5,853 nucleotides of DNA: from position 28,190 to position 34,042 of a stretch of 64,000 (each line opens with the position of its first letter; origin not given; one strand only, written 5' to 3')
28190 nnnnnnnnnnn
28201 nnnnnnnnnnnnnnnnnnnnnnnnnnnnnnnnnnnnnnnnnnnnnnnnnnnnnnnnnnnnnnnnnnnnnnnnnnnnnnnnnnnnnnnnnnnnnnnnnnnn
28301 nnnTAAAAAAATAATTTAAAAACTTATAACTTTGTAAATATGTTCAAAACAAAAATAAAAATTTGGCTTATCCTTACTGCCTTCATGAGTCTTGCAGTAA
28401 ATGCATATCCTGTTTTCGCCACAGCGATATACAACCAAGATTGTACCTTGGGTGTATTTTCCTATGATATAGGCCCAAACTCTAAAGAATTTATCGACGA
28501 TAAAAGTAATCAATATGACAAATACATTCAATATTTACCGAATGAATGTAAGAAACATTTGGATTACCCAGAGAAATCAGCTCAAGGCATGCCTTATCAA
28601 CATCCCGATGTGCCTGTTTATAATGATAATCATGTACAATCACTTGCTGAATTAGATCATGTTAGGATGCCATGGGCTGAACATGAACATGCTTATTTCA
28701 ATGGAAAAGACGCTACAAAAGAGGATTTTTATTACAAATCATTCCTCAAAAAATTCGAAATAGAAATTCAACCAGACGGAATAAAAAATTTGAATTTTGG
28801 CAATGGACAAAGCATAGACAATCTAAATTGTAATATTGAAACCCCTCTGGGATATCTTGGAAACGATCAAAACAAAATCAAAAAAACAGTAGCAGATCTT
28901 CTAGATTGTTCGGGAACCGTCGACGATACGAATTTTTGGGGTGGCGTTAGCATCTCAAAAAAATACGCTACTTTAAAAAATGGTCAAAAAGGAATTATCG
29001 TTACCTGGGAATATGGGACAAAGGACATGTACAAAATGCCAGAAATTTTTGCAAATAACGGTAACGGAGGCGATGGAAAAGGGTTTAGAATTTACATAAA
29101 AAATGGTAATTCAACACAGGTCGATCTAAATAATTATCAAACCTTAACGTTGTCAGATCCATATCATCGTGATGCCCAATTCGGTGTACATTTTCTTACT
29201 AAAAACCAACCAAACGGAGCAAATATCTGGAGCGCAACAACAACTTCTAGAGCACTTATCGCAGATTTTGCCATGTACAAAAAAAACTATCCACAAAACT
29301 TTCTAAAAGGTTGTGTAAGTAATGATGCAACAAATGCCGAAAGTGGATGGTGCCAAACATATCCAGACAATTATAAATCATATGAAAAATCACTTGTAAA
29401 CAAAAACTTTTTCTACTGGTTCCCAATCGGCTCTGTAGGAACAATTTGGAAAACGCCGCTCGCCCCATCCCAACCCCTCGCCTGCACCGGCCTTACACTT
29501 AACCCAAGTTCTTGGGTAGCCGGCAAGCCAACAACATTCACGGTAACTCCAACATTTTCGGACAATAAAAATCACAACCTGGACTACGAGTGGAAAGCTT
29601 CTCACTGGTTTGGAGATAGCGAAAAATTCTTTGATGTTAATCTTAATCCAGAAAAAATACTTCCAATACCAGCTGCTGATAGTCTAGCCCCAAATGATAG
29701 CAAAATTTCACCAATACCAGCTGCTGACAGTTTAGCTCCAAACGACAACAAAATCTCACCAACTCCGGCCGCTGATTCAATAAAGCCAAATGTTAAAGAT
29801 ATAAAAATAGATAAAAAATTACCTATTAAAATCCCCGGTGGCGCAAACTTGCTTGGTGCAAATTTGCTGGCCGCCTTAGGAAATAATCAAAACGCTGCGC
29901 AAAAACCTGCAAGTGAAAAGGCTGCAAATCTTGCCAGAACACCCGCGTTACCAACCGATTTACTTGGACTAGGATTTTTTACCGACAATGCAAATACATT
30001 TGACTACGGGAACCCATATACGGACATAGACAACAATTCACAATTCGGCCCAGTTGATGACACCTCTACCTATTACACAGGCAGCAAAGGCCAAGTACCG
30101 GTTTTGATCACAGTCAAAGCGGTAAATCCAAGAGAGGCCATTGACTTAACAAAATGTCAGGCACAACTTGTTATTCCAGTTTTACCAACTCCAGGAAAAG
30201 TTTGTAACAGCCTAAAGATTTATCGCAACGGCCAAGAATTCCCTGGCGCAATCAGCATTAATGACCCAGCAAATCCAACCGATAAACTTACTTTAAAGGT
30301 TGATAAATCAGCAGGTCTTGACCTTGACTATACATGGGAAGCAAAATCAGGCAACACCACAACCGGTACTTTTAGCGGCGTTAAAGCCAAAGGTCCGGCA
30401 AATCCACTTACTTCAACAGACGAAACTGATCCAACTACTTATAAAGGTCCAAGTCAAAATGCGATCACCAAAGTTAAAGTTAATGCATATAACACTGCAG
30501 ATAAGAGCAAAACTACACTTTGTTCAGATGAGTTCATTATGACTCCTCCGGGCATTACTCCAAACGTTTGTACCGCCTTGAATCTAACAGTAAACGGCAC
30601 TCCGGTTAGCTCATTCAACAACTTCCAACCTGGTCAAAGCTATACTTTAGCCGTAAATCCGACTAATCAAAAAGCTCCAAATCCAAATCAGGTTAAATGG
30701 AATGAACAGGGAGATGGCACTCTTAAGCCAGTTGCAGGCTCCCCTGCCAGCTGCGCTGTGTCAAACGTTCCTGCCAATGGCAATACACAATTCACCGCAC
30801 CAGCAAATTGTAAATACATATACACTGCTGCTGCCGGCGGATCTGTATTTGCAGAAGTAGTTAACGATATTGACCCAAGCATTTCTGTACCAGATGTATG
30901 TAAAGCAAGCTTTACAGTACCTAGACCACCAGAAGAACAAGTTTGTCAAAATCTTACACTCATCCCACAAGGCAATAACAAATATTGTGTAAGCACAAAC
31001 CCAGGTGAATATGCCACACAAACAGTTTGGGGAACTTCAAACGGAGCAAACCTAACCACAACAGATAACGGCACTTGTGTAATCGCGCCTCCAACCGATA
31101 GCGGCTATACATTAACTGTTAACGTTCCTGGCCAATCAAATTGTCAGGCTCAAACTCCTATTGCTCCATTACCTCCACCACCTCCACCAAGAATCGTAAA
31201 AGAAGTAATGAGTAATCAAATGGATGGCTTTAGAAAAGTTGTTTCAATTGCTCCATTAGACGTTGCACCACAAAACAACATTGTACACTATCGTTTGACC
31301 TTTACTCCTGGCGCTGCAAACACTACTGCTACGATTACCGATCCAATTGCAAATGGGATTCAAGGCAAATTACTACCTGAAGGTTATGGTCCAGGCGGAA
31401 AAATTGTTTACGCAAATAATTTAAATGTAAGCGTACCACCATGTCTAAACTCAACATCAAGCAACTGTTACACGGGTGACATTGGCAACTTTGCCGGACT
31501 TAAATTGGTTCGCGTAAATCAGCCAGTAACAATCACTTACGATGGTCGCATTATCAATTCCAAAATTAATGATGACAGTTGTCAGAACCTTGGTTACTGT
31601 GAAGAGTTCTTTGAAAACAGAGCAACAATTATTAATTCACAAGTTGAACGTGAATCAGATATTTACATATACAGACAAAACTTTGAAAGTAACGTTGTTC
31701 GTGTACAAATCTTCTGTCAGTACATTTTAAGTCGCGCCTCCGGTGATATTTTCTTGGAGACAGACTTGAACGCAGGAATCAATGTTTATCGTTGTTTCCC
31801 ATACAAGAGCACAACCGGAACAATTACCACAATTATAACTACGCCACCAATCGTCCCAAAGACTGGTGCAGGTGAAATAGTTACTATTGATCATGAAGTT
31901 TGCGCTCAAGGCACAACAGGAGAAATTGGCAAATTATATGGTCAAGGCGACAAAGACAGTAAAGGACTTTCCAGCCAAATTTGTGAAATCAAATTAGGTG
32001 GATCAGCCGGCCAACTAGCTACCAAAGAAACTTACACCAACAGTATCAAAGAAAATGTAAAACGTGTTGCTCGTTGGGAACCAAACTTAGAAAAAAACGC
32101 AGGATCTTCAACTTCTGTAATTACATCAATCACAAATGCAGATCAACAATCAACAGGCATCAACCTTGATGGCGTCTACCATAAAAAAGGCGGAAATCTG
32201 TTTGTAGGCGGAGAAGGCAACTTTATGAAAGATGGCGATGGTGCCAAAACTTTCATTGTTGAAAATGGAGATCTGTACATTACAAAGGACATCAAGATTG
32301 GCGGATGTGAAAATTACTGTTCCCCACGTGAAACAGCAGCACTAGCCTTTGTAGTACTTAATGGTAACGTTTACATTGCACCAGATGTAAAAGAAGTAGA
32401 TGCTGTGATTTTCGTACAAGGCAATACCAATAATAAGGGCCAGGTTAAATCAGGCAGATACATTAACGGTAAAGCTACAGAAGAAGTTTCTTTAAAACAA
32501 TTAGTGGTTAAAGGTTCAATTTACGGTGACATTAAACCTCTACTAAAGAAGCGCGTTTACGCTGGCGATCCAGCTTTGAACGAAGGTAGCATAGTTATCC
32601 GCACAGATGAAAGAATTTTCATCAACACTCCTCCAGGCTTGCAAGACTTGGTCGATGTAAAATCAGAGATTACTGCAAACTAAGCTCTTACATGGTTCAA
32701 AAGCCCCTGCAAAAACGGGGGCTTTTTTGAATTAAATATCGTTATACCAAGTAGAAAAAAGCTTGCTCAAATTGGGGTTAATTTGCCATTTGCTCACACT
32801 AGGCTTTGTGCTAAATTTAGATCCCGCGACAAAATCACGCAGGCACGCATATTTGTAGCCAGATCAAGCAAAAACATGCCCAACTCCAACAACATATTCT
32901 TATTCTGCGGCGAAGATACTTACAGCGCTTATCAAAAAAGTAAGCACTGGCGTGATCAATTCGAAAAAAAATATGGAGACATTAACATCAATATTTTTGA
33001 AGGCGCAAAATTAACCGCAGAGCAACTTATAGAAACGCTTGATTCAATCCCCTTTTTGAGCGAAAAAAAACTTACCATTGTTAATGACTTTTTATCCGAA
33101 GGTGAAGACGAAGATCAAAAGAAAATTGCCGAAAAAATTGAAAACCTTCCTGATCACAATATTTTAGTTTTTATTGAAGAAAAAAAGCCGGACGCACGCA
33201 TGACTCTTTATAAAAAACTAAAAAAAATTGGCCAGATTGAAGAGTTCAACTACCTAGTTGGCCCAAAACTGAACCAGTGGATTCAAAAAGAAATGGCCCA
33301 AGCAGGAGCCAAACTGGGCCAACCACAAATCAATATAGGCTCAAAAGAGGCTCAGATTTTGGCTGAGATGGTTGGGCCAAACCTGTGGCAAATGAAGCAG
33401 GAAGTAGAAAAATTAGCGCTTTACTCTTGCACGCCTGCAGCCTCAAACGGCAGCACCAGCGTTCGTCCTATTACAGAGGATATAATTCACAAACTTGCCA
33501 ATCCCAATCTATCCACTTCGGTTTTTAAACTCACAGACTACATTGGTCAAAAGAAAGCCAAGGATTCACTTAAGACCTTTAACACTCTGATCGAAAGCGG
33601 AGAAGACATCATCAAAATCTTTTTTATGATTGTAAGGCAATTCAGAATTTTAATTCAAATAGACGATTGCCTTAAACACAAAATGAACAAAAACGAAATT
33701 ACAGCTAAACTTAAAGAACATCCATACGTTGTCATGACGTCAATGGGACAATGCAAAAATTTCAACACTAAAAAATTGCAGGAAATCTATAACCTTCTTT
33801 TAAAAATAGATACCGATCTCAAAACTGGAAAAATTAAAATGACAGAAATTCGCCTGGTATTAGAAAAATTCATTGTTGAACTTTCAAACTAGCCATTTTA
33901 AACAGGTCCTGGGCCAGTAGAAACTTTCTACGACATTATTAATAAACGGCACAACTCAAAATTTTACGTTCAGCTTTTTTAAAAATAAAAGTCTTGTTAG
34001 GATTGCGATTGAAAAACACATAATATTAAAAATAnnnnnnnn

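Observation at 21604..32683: Orphan four-gene block built around two giant ORFs (1,964 aa and 1,447 aa): best candidate for an undescribed cell-surface or host-interaction system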

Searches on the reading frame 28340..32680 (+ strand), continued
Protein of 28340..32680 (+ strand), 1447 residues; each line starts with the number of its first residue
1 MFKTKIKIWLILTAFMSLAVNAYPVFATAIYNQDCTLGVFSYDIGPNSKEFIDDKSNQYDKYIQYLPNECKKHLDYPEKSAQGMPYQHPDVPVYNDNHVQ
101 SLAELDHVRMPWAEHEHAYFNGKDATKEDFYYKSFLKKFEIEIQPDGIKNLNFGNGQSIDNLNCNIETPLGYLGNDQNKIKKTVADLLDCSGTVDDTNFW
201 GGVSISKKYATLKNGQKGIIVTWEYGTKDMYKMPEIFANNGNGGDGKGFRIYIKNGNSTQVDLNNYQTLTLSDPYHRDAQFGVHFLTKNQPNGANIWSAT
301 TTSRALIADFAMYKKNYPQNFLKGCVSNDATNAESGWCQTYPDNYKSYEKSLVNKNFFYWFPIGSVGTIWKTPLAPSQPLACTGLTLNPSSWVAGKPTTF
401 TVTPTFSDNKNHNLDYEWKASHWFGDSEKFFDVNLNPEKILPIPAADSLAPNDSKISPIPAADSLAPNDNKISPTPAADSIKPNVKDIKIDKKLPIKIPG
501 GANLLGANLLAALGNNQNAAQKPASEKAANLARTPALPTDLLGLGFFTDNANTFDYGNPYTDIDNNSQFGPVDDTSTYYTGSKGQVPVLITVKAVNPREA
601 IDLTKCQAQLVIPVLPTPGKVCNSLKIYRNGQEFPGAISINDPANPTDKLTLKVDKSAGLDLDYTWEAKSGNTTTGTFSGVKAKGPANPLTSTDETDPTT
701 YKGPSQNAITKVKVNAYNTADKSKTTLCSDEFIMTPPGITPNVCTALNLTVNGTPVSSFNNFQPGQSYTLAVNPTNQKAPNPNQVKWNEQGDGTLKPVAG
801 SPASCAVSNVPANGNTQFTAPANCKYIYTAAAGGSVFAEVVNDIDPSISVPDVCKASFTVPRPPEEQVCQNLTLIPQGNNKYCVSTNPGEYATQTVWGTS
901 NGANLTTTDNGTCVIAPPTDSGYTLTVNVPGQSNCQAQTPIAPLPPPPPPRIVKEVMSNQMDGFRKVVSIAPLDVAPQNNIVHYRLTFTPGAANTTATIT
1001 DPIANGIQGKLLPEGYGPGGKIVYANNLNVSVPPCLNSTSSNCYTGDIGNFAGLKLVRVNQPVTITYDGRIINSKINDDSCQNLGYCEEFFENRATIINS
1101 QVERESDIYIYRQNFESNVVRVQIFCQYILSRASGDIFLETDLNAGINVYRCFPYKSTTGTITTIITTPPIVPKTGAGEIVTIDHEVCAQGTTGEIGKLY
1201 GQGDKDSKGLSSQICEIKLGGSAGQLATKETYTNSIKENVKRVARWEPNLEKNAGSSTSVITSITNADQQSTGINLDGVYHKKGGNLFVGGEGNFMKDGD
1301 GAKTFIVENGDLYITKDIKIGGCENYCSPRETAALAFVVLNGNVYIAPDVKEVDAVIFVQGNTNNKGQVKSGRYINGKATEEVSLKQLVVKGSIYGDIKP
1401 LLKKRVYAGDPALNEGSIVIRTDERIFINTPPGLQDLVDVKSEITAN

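Call 100: fold_search(model_id=the predicted structure, library=pdb)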
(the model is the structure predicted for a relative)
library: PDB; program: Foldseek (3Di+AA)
matches with E <= 10: 1224; with E <= 0.001: 14
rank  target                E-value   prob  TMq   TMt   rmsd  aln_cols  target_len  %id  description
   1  8beg_A                2.2e-07  1.00  0.09  0.14  34.3       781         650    9  Structure of Ig-like domains from PrgB (released 2022-11-30)
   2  8beg_B                2.6e-07  1.00  0.10  0.15  34.2       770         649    9  Structure of Ig-like domains from PrgB (released 2022-11-30)
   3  7wwn                  9.8e-05  1.00  0.10  0.44   6.8       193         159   16  Structure of hypothetical protein TTHA1873 from Thermus thermophilus with Potassium mercuric iodide (released 2022-04-06)
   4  7wrk                  1.2e-04  1.00  0.10  0.44   7.2       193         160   16  Structure of hypothetical protein TTHA1873 from Thermus thermophilus (released 2022-03-09)
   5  7l0o_A                1.4e-04  0.91  0.09  0.17  34.6       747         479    7  Streptococcus gordonii C123 Domain(s)-Structural and Functional Analysis (released 2021-09-08)
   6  7l0o_B                1.6e-04  0.89  0.09  0.18  34.1       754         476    7  Streptococcus gordonii C123 Domain(s)-Structural and Functional Analysis (released 2021-09-08)
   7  6fwv_A                2.4e-04  0.91  0.06  0.12  39.7       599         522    8  The Bacillus anthracis TIE protein (released 2018-08-08)
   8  4o02_A                3.4e-04  0.66  0.08  0.09  34.6       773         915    7  AlphaVBeta3 integrin in complex with monoclonal antibody FAB fragment. (released 2014-04-02)
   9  7wwo_A                4.1e-04  1.00  0.10  0.42   6.9       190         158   15  Dimer form of hypothetical protein TTHA1873 from Thermus thermophilus (released 2022-03-09)
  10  1amx                  4.3e-04  1.00  0.09  0.44   7.3       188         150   12  COLLAGEN-BINDING DOMAIN FROM A STAPHYLOCOCCUS AUREUS ADHESIN (released 1998-06-24)
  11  5u5o                  6.8e-04  0.89  0.07  0.21  21.7       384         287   11  Bacterial adhesin from Mobiluncus mulieris containing intramolecular disulfide, isopeptide, and ester bond cross-links ( (released 2018-06-13)
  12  1xez                  7.9e-04  0.60  0.07  0.11  32.9       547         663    8  Crystal Structure Of The Vibrio Cholerae Cytolysin (HlyA) Pro-Toxin With Octylglucoside Bound (released 2005-06-14)
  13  7c7u_B                7.9e-04  0.18  0.07  0.10  32.0       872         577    7  Biofilm associated protein - BSP domain (released 2021-05-12)
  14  7lgr                  9.5e-04  1.00  0.08  0.45   7.6       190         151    9  Streptococcus mutans Collagen binding Protein CNM - N2 Domain (released 2022-01-26)
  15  3irp                  1.4e-03  0.90  0.07  0.15  19.2       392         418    8  Crystal structure of functional region of UafA from Staphylococcus saprophyticus at 1.50 angstrom resolution (released 2010-09-08)
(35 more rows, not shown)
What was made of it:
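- On Sortase-anchored Gram-positive adhesin (MSCRAMM / antigen I/II / pilin): The Foldseek top hits are PrgB, SspB, Cna, RrgA and BcpA, at E down to 2e-7 (call 100).
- Closest known: Gram-positive cell-wall adhesins and pilins built of Ig-like. Same: Foldseek on the G2-family model gives these proteins as its best matches, with PrgB at E 2e-7 (call 100).
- UafA, RrgA and BcpA follow at 1.4e-3 to 3.8e-3 (call 100). G2 resembles adhesin stalks rather than lattice-forming proteins (call 100).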

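Call 103: search_dna_similar(query=window:28340-32680:+, collection=phages, mode=protein, max_evalue=0.001, max_rows=10)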
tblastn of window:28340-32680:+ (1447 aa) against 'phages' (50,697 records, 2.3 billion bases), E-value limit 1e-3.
No match.

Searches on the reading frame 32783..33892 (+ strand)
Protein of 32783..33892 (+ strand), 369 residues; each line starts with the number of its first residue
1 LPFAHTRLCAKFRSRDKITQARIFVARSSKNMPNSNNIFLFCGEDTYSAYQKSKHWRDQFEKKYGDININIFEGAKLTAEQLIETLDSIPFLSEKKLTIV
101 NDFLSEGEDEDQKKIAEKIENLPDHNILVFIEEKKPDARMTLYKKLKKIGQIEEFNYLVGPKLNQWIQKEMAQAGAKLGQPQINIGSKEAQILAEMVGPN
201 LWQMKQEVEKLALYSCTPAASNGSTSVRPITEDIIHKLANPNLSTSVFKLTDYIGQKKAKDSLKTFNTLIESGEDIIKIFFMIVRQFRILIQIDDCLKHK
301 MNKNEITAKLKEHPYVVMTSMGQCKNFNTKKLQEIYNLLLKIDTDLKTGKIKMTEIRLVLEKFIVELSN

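Call 12: search_protein_families(library=pfam, proteins=[window:32783-33892:+], max_evalue=0.00001)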
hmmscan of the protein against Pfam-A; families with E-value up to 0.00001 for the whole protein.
window:32783-33892:+ (369 aa): 2 families
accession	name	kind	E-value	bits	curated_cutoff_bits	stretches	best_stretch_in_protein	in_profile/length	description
PF21694.2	DNA_pol3_delta_C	-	3.6e-31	108.1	27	1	245-366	2-120/121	DNA polymerase III delta subunit, C-terminal domain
PF06144.19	DNA_pol3_delta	-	5.2e-14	52.7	21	1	39-148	1-116/124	DNA polymerase III, delta subunit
